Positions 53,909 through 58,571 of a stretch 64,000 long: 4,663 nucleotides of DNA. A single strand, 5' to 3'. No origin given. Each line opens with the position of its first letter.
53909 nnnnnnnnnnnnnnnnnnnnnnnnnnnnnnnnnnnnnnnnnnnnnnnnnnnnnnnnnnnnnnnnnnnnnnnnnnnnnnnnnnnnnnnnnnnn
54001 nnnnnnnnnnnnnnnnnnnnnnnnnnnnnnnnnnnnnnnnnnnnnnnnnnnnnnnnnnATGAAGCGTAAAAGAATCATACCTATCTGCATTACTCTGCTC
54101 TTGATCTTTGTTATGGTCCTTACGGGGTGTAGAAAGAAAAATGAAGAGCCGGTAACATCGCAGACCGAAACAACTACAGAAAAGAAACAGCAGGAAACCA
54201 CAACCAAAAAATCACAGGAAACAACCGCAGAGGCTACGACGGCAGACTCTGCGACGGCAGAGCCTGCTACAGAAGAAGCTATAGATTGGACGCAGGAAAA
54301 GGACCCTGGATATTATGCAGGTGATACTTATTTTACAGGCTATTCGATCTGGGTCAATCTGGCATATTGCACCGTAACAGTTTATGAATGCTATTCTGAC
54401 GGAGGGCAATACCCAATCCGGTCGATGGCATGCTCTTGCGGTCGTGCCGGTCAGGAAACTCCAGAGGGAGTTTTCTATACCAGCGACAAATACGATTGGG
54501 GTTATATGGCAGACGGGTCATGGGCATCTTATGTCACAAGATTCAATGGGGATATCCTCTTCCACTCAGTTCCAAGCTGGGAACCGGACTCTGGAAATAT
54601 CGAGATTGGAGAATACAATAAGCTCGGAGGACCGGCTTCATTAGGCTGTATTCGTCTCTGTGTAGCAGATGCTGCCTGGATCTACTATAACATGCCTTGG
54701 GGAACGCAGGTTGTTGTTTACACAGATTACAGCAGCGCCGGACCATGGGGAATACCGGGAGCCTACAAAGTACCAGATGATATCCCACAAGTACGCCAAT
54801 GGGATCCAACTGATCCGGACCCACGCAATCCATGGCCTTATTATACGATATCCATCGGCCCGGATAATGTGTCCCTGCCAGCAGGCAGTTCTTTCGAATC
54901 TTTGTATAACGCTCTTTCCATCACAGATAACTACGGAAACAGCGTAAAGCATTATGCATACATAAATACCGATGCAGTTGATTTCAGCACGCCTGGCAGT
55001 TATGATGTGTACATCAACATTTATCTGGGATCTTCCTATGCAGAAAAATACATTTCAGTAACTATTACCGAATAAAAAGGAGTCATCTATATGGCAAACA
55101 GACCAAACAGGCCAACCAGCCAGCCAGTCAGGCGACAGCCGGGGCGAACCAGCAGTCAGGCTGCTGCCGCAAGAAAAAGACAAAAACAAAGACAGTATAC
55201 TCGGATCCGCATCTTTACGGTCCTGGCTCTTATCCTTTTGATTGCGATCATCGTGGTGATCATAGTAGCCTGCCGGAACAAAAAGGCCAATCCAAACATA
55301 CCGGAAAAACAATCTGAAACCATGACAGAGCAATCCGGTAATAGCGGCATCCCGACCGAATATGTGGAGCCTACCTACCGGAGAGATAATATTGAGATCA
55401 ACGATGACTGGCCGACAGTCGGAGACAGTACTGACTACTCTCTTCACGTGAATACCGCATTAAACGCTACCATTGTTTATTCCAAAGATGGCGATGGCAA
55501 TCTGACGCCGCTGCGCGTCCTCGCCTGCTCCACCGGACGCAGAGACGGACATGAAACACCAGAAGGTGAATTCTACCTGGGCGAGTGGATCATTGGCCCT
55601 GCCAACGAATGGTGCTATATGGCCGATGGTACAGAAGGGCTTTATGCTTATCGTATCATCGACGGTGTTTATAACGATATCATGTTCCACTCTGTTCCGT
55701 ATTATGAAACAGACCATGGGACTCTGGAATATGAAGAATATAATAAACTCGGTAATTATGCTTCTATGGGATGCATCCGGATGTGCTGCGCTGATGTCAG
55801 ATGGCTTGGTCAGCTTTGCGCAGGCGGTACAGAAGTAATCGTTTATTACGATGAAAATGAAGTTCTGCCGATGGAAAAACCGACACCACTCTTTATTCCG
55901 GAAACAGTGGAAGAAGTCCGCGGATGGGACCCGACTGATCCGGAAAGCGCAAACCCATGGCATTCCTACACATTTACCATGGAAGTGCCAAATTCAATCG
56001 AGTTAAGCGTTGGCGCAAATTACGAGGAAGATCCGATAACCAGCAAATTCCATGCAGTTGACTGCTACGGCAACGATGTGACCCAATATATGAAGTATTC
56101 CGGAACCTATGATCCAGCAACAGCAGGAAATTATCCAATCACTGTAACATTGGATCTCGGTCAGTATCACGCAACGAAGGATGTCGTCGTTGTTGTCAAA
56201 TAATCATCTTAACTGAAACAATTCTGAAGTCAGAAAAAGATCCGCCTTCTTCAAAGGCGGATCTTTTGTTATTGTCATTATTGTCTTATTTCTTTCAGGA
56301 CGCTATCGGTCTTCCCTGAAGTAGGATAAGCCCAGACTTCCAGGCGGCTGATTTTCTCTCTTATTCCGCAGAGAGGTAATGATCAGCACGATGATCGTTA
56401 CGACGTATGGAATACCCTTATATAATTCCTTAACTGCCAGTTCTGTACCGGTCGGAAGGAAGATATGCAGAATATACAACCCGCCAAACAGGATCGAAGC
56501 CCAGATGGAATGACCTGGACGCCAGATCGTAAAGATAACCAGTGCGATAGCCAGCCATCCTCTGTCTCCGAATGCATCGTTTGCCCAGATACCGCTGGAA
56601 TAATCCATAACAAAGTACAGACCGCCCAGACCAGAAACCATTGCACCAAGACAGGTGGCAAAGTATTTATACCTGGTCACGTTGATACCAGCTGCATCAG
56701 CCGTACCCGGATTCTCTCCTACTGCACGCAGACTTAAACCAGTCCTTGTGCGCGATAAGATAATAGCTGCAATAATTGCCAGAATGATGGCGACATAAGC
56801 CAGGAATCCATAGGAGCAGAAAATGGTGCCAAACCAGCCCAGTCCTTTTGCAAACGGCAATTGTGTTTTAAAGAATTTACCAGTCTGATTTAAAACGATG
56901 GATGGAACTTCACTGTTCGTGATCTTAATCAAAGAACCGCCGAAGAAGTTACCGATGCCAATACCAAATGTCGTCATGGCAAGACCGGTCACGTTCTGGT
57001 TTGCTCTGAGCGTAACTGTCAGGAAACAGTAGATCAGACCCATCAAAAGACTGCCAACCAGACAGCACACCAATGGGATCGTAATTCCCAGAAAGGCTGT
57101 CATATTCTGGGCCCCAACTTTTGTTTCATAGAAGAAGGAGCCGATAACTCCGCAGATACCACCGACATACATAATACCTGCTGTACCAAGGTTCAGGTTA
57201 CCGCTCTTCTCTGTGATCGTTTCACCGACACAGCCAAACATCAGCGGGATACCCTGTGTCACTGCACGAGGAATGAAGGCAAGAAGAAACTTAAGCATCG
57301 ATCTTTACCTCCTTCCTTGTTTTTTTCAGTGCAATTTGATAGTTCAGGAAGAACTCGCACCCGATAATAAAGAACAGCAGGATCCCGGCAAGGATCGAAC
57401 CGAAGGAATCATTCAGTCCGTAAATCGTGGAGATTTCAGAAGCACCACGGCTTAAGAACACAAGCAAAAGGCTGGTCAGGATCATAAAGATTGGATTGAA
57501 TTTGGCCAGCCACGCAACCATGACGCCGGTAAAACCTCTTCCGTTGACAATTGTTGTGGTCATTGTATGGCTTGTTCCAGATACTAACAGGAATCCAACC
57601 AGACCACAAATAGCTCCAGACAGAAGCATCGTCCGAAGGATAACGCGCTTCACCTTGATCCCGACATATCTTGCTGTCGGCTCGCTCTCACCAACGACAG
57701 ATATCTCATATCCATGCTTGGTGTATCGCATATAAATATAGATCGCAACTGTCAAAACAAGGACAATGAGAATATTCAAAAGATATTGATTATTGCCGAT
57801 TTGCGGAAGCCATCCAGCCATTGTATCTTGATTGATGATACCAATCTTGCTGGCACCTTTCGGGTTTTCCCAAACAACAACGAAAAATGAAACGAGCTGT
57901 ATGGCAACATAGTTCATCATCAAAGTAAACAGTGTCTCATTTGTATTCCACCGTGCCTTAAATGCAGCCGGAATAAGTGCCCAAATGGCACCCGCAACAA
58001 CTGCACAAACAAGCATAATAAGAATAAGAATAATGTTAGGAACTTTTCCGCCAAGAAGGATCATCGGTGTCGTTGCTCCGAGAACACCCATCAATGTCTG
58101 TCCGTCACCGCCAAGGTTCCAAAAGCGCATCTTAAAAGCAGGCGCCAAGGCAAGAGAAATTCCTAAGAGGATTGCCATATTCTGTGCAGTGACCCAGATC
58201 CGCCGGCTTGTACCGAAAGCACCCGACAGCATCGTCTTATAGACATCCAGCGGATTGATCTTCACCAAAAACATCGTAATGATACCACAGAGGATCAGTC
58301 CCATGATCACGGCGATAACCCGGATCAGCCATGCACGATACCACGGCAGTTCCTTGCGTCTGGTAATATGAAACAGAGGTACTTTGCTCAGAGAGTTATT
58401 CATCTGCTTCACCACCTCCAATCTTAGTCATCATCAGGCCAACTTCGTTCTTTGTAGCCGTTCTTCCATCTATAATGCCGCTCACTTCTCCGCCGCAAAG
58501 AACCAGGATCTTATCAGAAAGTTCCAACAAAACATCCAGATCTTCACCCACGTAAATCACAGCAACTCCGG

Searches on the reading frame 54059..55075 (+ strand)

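Call 7: search_protein_families(library=pfam, proteins=[window:54059-55075:+])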
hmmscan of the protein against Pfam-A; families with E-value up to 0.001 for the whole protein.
window:54059-55075:+ (338 aa): 1 family
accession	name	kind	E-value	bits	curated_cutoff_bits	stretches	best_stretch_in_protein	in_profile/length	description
PF03734.19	YkuD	-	4.1e-18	66.8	23.4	1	95-220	2-146/146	L,D-transpeptidase catalytic domain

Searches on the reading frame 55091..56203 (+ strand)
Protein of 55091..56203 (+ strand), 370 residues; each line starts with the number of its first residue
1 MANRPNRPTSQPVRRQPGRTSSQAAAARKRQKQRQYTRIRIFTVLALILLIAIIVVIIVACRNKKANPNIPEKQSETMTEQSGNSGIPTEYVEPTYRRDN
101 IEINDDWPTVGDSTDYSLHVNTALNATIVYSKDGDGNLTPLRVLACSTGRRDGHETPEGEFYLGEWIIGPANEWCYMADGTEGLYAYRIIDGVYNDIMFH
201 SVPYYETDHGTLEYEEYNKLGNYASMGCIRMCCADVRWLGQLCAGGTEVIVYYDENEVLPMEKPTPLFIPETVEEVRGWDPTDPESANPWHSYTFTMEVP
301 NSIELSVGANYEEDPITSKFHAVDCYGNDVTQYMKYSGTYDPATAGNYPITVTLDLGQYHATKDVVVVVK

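Call 7: search_protein_families(library=pfam, proteins=[window:55091-56203:+])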
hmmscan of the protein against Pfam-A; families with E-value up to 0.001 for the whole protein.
window:55091-56203:+ (370 aa): 1 family
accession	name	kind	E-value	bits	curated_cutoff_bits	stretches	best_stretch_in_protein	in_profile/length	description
PF03734.19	YkuD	-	7.5e-14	53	23.4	1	116-251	2-146/146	L,D-transpeptidase catalytic domain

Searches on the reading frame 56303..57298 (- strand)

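Call 29: search_protein_families(library=pfam, proteins=[window:56303-57298:-])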
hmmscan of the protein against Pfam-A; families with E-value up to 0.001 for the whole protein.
window:56303-57298:- (331 aa): 1 family
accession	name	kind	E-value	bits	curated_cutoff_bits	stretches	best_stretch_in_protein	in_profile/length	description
PF02653.21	BPD_transp_2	-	8.4e-28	97.7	26.8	1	12-305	5-269/269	Branched-chain amino acid transport system / permease component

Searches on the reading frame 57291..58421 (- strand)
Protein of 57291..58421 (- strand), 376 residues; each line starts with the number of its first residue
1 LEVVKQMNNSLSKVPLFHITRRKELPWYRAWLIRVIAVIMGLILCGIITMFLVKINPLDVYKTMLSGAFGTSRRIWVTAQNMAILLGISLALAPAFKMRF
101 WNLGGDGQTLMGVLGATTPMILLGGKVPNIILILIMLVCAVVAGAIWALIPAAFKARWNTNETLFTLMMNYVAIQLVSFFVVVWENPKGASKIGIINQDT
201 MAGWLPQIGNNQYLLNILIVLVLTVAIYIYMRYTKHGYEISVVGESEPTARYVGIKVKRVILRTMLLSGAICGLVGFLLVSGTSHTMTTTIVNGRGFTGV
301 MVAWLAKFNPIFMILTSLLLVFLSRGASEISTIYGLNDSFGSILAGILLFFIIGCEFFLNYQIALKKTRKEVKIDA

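Call 29: search_protein_families(library=pfam, proteins=[window:57291-58421:-])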
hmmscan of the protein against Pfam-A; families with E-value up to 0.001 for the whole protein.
window:57291-58421:- (376 aa): 1 family
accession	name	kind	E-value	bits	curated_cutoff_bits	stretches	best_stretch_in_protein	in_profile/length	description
PF02653.21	BPD_transp_2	-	1.3e-25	90.5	26.8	1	83-352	10-268/269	Branched-chain amino acid transport system / permease component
